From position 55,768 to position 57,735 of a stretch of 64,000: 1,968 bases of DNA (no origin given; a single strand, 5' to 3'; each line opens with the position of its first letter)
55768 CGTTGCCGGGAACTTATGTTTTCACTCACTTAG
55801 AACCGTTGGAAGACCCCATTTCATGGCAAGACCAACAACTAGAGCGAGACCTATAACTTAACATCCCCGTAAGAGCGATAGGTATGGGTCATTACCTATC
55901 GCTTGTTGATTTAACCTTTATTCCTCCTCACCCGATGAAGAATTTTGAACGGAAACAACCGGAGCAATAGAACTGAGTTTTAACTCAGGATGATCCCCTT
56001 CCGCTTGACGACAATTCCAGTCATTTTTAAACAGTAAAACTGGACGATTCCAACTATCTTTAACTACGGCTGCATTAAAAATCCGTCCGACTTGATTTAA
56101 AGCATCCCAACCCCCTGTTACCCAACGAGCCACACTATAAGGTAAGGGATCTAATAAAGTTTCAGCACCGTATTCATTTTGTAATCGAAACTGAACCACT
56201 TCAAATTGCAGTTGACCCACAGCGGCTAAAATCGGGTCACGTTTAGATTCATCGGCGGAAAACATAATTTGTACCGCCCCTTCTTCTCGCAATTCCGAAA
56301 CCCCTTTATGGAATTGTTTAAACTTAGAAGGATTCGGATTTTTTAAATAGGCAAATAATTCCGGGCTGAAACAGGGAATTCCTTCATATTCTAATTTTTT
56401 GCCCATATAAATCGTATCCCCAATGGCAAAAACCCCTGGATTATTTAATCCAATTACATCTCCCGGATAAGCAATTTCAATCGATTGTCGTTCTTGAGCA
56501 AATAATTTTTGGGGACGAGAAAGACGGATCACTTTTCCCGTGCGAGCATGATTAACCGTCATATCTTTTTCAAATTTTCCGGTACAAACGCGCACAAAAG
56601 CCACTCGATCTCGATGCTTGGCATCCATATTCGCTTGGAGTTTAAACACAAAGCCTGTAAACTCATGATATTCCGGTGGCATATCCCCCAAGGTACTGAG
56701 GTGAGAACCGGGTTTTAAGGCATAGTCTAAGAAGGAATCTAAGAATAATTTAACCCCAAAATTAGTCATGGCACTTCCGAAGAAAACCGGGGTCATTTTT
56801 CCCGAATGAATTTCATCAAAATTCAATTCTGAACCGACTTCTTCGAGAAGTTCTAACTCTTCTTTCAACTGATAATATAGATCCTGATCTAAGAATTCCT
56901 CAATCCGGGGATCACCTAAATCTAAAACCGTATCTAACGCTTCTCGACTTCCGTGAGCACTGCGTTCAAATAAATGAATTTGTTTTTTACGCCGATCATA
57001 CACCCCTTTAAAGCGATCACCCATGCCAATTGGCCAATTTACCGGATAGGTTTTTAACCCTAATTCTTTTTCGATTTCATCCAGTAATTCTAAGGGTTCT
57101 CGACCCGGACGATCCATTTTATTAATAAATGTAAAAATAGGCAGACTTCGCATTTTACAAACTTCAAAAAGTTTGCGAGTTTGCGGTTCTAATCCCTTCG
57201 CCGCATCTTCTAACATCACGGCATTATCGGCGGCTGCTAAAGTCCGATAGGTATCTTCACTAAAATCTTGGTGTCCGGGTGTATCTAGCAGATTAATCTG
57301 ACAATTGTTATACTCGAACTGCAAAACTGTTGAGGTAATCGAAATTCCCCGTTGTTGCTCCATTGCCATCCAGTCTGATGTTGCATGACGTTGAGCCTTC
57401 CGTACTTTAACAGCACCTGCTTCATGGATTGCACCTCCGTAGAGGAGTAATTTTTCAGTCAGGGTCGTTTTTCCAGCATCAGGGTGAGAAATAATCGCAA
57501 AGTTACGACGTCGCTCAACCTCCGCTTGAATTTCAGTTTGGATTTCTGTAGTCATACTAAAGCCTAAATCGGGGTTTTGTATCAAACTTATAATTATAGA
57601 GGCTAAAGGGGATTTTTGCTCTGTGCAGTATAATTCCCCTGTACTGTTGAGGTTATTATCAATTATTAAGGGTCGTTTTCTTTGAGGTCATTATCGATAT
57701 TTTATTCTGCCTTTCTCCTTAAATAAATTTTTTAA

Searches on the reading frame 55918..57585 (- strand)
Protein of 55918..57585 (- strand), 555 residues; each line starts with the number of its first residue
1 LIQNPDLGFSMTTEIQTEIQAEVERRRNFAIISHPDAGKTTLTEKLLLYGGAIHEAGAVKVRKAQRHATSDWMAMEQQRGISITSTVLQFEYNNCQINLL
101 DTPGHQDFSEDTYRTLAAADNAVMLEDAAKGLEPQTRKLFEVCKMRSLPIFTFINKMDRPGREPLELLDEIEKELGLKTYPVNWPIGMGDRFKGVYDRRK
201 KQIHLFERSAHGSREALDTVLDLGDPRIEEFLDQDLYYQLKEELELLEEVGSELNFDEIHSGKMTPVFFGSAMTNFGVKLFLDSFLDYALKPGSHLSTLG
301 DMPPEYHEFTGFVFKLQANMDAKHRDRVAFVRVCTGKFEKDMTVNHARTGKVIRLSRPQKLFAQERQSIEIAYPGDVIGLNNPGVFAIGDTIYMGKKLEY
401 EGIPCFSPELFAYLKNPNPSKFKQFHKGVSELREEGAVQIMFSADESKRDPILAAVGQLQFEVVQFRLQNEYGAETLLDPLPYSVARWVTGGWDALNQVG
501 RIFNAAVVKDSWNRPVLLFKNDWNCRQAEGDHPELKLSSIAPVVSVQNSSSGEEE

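Call 8: search_protein_families(library=pfam, proteins=[window:55918-57585:-], max_evalue=0.0001)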
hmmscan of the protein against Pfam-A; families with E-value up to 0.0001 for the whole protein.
window:55918-57585:- (555 aa): 5 families
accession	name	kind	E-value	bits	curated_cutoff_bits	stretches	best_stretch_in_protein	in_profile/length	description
PF00009.33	GTP_EFTU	-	1.5e-54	184.9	26.5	1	25-288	2-185/188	Elongation factor Tu GTP binding domain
PF16658.11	RF3_C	-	9.7e-44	148.8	40.1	1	400-528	1-131/132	Class II release factor RF3, C-terminal domain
PF22042.2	EF-G_D2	-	2.9e-25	88.6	27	1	308-393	1-82/84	Elongation factor G domain 2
PF03144.31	GTP_EFTU_D2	-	3e-07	31.2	30.3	1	327-392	2-72/73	Elongation factor Tu domain 2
PF01926.29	MMR_HSR1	-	1.1e-05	26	21.9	1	29-156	2-113/113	50S ribosome-binding GTPase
